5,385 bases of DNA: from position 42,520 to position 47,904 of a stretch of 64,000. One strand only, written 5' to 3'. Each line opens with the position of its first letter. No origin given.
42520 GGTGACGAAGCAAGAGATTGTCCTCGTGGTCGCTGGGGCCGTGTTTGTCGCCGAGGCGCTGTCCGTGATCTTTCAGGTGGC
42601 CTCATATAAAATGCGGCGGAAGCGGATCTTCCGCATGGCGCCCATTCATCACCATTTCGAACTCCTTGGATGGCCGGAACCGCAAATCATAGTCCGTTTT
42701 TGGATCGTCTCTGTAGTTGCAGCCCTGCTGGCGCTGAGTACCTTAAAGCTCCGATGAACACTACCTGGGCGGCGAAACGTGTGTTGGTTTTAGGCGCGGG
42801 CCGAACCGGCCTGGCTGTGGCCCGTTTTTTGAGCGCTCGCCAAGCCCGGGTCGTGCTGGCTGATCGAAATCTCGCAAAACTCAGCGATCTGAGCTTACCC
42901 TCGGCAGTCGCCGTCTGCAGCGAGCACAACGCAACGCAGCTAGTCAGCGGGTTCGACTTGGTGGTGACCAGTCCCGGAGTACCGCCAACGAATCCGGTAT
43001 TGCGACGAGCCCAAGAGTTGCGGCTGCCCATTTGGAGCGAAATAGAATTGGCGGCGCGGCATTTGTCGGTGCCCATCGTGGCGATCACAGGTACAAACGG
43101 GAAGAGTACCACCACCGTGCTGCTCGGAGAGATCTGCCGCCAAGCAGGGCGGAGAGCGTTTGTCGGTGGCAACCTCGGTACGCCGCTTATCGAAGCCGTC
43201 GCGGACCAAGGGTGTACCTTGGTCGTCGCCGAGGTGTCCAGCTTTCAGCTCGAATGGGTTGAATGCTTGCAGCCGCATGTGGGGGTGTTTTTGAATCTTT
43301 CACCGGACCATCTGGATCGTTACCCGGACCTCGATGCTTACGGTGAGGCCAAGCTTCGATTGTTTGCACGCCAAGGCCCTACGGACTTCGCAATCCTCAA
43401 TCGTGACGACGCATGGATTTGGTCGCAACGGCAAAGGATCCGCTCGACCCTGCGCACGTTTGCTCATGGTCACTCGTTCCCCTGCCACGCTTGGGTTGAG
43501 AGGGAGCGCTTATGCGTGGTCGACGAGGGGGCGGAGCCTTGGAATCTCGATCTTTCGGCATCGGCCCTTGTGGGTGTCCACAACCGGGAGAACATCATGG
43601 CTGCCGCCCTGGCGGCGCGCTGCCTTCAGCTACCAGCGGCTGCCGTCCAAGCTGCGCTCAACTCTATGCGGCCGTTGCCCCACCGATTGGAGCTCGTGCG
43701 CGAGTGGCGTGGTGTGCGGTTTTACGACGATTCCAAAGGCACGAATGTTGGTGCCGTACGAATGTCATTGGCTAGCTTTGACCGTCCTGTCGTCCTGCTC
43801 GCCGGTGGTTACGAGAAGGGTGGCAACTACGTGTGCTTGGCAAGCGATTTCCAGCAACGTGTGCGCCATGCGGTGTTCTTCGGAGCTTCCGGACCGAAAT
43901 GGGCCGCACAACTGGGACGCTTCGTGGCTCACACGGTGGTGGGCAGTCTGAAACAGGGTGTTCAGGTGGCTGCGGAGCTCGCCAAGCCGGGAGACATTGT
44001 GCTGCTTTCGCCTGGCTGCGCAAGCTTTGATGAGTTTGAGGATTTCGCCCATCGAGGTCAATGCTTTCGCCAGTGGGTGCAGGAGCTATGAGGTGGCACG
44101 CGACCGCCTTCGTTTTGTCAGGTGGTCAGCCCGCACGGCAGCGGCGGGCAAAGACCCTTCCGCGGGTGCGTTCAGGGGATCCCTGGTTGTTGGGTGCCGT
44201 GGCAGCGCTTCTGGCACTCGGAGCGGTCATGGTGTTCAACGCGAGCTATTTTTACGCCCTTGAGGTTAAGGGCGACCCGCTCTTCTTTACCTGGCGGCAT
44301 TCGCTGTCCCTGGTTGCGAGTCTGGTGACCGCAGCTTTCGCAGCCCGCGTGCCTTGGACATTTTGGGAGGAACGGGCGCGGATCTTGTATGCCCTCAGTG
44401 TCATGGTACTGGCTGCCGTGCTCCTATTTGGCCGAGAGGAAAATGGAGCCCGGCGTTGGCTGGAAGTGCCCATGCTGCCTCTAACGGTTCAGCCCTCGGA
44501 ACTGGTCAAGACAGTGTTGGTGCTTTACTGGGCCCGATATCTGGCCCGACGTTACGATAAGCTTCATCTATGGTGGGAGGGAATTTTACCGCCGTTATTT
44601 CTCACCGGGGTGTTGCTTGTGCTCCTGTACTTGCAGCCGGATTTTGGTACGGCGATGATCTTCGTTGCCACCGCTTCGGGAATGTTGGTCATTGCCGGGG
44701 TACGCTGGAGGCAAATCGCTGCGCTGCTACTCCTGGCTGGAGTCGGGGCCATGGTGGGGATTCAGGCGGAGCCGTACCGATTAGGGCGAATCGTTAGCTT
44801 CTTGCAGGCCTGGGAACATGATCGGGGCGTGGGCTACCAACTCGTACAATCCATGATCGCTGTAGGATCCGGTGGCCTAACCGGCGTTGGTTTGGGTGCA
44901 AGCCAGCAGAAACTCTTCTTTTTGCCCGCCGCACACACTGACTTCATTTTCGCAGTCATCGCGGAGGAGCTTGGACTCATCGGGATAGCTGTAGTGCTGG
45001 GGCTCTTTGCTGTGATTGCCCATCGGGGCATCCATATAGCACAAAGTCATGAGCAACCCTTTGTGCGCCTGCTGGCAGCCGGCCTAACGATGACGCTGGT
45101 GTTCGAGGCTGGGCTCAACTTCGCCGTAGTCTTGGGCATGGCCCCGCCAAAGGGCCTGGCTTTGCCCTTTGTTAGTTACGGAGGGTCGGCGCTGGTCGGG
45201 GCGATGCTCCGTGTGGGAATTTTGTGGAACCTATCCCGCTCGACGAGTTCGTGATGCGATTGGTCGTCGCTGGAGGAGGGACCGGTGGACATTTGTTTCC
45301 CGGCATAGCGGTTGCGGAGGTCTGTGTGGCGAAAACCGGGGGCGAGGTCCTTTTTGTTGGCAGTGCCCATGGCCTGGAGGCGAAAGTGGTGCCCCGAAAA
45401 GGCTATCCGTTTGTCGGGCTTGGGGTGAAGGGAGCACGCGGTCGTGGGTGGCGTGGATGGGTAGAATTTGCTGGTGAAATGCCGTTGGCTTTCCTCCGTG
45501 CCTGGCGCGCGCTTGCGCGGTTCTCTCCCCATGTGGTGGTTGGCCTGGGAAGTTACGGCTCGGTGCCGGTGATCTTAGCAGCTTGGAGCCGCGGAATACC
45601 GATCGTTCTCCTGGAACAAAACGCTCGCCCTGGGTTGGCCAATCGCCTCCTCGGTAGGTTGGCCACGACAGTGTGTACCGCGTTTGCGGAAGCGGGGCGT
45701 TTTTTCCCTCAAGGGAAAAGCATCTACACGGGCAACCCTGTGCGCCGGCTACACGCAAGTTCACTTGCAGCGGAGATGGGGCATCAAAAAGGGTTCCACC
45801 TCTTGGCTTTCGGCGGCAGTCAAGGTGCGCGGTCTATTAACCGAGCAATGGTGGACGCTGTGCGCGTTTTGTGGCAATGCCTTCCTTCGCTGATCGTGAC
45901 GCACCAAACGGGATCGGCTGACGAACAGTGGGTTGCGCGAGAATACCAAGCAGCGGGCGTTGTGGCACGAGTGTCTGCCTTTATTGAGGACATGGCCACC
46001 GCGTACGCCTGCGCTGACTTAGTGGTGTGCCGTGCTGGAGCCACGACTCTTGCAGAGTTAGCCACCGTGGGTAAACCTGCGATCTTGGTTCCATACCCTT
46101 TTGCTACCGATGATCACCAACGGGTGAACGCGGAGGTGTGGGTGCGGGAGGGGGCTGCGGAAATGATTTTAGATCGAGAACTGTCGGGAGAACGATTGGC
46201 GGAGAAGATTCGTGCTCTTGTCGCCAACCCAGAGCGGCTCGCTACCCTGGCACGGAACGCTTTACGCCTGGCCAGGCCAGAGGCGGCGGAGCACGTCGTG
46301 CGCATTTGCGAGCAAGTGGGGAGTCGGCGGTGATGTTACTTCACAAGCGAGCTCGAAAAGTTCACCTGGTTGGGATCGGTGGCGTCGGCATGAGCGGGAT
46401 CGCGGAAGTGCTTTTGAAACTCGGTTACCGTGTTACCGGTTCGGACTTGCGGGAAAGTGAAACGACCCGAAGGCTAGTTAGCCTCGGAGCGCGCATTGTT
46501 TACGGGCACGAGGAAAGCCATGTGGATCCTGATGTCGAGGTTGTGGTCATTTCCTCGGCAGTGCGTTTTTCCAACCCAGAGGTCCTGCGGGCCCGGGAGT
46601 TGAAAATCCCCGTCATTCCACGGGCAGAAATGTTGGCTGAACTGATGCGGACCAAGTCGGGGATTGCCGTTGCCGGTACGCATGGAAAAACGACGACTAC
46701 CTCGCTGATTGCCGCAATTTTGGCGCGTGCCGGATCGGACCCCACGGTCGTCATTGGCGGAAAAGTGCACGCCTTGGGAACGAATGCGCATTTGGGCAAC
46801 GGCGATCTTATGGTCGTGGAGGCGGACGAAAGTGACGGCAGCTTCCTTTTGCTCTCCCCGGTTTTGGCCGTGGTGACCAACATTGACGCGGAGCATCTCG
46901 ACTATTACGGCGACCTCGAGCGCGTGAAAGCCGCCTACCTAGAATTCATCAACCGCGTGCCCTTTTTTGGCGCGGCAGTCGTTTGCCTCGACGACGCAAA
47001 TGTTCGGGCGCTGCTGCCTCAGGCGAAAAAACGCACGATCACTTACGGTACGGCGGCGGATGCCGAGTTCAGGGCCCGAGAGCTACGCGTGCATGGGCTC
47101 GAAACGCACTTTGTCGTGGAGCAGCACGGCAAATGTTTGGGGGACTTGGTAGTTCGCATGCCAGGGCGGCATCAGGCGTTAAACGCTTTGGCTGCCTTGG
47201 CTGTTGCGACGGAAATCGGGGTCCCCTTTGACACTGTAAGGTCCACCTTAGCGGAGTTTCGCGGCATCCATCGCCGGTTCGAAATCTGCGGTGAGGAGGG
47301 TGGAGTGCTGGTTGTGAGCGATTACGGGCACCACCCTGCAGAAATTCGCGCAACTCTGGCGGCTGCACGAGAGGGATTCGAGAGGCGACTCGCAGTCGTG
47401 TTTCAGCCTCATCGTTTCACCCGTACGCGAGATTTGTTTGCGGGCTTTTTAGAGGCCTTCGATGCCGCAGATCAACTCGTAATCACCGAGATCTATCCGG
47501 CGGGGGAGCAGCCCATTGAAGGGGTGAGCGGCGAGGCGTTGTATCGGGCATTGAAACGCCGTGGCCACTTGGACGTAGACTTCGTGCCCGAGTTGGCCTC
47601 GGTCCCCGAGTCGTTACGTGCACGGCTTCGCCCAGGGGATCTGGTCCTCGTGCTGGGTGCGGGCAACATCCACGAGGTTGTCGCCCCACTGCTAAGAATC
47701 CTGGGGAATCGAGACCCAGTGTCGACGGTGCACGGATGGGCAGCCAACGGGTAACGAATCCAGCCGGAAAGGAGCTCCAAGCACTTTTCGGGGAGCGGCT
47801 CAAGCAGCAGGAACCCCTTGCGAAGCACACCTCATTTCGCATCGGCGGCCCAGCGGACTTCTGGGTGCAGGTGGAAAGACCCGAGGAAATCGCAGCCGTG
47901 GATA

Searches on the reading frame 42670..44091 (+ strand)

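Call 34: search_protein_families(library=pfam, proteins=[window:42670-44091:+], max_evalue=0.01)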
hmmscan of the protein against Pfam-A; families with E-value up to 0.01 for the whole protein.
window:42670-44091:+ (473 aa): 10 families
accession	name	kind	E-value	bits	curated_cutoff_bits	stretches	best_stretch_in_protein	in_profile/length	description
PF08245.18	Mur_ligase_M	-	7.7e-30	104.8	24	1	139-316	1-200/200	Mur ligase middle domain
PF21799.2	MurD-like_N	-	1.5e-13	51.2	27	1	36-120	1-85/88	Mur ligase MurD-like, N-terminal domain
PF02875.26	Mur_ligase_C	-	3.6e-11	44.4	28.4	1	338-448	1-125/127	Mur ligase, glutamate ligase domain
PF01488.26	Shikimate_DH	-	4e-07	30.6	24.3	1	32-104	9-85/138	Shikimate / quinate 5-dehydrogenase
PF01266.30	DAO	-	8.6e-05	22.7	27.9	1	37-67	1-31/353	FAD dependent oxidoreductase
PF01262.27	AlaDh_PNT_C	-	9.5e-05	22.4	23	1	35-105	28-103/214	Alanine dehydrogenase/PNT, C-terminal domain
PF03435.24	Sacchrp_dh_NADP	-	0.00045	21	25.1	1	38-75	1-40/129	Saccharopine dehydrogenase NADP binding domain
PF02826.25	2-Hacid_dh_C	-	0.002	18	25.1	1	28-72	29-73/178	D-isomer specific 2-hydroxyacid dehydrogenase, NAD binding domain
PF02254.24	TrkA_N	-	0.0038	18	23.8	0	38-75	1-38/116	TrkA-N domain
PF13241.12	NAD_binding_7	-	0.0049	17.9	22.1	0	35-111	7-78/104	Putative NAD(P)-binding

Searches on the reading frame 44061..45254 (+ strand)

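Call 34: search_protein_families(library=pfam, proteins=[window:44061-45254:+], max_evalue=0.01)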
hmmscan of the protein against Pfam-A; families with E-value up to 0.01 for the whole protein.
window:44061-45254:+ (397 aa): 1 family
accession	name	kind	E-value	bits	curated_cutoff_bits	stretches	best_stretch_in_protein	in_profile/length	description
PF01098.24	FTSW_RODA_SPOVE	-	2.4e-103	346.3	26.4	1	43-395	3-354/356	Cell cycle protein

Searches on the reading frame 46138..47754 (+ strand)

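Call 34: search_protein_families(library=pfam, proteins=[window:46138-47754:+], max_evalue=0.01)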
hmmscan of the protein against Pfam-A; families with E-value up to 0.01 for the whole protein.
window:46138-47754:+ (538 aa): 4 families
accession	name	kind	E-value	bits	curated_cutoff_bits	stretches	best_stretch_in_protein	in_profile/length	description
PF08245.18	Mur_ligase_M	-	3.2e-30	106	24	1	178-357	1-200/200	Mur ligase middle domain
PF01225.30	Mur_ligase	-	1.2e-29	102.9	21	1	74-173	1-94/95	Mur ligase family, catalytic domain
PF02875.26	Mur_ligase_C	-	8.1e-24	85.3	28.4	1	379-509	1-127/127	Mur ligase, glutamate ligase domain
PF21799.2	MurD-like_N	-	0.008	16.9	27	0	74-160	2-87/88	Mur ligase MurD-like, N-terminal domain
